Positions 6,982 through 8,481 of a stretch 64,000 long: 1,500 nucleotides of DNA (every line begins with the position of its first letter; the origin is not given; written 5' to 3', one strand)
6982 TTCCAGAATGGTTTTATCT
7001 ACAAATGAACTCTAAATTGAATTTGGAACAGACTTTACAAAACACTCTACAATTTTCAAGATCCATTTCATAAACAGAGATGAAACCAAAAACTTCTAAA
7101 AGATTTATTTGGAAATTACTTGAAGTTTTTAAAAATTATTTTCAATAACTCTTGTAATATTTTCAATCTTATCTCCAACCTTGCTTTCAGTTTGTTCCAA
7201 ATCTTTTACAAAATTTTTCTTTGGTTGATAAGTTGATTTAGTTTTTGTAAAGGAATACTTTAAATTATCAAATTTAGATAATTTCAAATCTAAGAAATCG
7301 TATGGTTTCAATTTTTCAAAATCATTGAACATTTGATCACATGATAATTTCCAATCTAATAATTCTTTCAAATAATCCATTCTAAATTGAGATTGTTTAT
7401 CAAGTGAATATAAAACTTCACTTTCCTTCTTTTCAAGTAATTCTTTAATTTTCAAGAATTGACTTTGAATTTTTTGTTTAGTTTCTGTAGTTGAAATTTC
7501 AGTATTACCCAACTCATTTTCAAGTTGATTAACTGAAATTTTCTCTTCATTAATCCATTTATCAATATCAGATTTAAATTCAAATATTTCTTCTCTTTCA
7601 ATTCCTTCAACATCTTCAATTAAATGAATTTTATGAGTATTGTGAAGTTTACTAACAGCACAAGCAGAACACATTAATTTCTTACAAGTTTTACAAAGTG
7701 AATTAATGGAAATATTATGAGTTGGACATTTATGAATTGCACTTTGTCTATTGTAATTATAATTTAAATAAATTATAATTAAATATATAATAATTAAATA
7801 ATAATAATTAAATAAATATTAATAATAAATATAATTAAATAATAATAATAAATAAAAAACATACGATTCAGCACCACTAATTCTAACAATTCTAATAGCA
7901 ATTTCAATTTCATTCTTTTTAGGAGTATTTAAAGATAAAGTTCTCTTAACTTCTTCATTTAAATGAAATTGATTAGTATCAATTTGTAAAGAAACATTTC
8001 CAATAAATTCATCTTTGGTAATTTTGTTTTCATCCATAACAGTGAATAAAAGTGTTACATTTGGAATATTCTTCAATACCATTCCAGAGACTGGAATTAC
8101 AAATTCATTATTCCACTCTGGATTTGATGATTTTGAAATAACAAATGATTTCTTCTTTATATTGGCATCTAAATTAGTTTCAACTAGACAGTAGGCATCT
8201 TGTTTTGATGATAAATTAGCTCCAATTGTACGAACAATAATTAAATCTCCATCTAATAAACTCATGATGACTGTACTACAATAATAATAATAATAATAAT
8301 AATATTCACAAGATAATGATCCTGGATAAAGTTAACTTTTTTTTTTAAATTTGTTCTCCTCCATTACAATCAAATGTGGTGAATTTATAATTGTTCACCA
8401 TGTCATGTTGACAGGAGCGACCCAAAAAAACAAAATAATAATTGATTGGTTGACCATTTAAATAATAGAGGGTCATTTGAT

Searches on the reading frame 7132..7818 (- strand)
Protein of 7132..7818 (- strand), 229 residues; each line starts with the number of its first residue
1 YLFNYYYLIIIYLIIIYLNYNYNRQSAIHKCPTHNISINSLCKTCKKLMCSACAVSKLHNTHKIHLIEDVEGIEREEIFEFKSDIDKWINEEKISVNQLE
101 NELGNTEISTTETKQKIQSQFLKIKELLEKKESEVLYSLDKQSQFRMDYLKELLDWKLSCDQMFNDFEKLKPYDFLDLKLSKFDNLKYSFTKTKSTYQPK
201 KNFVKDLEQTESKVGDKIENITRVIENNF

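Call 30: search_protein_families(library=pfam, proteins=[window:7132-7818:-], max_evalue=0.0001)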
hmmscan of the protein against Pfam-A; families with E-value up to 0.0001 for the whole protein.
window:7132-7818:- (229 aa): 1 family
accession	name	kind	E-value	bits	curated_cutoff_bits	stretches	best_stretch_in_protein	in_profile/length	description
PF00643.29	zf-B_box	-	1.5e-06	28.6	24.1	1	29-64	4-39/42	B-box zinc finger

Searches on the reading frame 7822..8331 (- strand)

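Call 30: search_protein_families(library=pfam, proteins=[window:7822-8331:-], max_evalue=0.0001)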
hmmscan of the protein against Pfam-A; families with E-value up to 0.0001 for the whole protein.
window:7822-8331:- (170 aa): 1 family
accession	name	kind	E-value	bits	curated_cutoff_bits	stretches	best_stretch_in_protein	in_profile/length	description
PF00168.36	C2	-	5.1e-14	52.8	22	1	40-126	18-96/104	C2 domain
